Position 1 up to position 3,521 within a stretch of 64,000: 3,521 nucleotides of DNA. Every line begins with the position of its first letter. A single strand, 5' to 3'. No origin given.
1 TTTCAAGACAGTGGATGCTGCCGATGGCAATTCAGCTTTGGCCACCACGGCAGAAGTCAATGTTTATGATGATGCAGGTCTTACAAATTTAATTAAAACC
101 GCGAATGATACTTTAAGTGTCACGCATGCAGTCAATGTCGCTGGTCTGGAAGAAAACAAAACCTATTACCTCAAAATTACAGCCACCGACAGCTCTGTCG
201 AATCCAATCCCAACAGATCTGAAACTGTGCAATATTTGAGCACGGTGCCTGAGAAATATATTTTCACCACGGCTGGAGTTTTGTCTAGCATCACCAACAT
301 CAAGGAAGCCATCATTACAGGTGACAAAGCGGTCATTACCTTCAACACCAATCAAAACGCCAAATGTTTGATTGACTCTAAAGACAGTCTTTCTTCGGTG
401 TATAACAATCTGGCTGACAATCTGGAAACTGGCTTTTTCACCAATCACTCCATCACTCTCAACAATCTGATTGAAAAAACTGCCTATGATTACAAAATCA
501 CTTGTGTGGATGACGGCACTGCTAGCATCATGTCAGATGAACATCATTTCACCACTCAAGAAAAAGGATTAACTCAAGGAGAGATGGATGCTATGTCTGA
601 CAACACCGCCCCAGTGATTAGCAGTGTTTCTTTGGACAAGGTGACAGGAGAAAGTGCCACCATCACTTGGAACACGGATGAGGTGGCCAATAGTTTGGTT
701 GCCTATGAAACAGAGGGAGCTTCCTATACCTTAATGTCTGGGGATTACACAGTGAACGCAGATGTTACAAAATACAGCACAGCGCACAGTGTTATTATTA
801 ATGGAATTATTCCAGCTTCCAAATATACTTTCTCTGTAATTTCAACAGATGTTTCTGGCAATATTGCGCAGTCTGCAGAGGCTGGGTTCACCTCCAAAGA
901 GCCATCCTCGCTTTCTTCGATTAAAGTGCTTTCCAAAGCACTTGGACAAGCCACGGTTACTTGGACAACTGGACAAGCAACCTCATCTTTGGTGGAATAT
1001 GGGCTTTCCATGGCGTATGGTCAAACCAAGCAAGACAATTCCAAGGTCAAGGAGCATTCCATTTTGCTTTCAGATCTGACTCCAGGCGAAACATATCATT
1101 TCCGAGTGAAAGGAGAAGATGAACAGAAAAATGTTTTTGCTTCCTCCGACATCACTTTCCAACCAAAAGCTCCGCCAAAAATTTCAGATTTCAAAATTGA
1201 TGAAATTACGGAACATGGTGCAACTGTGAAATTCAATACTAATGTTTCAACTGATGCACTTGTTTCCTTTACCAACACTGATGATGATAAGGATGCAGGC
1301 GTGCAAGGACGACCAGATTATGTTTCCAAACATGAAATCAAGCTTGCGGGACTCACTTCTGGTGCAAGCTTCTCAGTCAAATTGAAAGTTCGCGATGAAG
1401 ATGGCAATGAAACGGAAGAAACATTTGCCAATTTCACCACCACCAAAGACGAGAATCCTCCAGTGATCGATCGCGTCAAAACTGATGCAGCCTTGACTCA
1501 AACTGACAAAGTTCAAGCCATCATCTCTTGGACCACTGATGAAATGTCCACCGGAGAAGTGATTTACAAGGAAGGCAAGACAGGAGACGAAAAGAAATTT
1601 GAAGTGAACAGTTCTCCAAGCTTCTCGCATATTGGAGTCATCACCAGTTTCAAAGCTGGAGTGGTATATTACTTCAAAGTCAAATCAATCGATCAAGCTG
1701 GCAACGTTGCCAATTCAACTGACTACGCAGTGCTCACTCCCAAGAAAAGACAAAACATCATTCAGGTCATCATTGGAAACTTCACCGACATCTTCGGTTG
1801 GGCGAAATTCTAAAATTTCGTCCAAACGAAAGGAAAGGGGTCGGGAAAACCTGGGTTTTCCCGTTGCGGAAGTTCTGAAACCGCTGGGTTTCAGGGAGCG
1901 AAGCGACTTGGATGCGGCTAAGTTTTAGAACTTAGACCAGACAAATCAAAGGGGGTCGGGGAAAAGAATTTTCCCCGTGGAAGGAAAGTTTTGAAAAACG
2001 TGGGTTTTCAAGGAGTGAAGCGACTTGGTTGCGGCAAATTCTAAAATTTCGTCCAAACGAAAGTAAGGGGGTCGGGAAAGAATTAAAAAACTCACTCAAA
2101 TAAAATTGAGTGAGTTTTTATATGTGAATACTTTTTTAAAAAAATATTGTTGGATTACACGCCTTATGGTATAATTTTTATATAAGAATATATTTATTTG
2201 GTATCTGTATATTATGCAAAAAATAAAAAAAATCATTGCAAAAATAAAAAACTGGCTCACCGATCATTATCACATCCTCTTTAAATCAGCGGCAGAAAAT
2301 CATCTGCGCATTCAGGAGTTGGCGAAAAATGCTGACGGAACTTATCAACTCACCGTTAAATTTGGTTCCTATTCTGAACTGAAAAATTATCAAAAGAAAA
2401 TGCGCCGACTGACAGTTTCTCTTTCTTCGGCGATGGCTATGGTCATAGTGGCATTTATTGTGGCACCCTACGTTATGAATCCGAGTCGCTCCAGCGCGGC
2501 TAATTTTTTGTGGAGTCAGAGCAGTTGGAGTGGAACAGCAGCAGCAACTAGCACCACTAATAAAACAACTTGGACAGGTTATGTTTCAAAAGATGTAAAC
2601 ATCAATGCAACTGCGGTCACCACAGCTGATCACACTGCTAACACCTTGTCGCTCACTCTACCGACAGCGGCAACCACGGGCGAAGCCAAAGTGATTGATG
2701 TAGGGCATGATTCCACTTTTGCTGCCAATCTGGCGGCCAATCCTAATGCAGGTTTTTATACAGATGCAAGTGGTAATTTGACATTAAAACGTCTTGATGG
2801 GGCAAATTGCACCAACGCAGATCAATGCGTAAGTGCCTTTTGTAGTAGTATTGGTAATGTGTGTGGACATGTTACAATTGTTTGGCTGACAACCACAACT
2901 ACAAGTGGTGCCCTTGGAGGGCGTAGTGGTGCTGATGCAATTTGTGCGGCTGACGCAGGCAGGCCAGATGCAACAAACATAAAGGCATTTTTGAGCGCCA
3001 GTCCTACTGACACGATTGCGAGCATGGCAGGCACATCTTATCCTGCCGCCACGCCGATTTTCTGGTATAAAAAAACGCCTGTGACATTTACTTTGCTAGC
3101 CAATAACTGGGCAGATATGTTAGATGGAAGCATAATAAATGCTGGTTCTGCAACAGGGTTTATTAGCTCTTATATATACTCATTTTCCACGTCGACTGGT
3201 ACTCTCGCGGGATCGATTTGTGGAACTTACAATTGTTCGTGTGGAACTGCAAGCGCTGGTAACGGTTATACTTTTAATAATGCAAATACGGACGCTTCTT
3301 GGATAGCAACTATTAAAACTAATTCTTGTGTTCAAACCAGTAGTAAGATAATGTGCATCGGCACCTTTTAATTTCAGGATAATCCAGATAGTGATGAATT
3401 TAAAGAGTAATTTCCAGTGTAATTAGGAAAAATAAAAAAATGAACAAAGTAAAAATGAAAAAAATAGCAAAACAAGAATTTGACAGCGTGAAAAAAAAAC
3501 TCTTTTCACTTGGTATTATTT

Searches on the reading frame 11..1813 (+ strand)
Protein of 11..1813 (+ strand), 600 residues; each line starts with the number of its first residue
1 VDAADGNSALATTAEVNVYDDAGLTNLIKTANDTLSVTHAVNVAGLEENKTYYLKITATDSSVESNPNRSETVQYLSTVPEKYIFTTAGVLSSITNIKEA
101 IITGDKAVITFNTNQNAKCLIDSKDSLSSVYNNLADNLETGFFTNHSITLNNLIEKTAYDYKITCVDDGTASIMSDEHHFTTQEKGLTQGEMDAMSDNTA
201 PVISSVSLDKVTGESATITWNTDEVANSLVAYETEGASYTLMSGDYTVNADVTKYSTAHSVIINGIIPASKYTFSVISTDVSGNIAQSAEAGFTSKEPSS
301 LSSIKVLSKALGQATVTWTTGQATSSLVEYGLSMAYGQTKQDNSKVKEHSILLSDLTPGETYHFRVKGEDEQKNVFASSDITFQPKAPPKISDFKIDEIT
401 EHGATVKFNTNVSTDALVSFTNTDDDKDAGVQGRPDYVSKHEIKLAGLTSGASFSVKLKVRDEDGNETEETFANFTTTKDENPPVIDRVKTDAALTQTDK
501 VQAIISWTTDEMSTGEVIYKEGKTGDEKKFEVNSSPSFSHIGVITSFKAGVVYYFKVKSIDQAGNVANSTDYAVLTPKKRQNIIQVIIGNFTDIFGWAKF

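Call 65: search_protein_families(library=pfam, proteins=[window:11-1813:+], max_evalue=0.00001)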
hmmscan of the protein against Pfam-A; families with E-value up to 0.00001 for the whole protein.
window:11-1813:+ (600 aa): 4 families
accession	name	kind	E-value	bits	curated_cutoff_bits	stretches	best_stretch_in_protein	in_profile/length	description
PF16656.11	Pur_ac_phosph_N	-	2.4e-27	95.8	30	1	312-376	13-84/93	Purple acid Phosphatase, N-terminal domain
PF00041.27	fn3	-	3.2e-18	66.1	25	0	313-374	15-74/84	Fibronectin type III domain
PF25059.1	FN3_DSCAM-DSCAML_C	-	2.6e-09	37.8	39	0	338-370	35-66/89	DSCAM/DSCAML C-terminal Fn3-like domain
PF13750.12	Big_3_3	-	2.6e-07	30.9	27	0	157-290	3-142/157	Bacterial Ig-like domain (group 3)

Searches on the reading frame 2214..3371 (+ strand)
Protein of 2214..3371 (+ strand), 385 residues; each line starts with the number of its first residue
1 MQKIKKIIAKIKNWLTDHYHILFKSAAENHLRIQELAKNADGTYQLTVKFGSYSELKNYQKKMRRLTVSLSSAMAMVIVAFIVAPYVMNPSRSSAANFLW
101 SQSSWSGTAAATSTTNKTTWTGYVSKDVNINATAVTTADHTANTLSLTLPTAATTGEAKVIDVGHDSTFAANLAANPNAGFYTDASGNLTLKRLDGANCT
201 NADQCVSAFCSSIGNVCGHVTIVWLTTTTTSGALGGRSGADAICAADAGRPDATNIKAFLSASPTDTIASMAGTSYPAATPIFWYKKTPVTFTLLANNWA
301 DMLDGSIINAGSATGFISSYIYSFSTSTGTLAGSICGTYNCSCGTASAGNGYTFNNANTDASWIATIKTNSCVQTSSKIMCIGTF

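Call 33: find_encoding_contigs(protein=window:2214-3371:+, flank=10000, max_places=4)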
Protein window:2214-3371:+ (385 aa): no gene with exactly this product is on record in the collection.

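Call 65: search_protein_families(library=pfam, proteins=[window:2214-3371:+], max_evalue=0.00001)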
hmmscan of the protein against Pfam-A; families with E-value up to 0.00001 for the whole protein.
window:2214-3371:+ (385 aa): 0 families
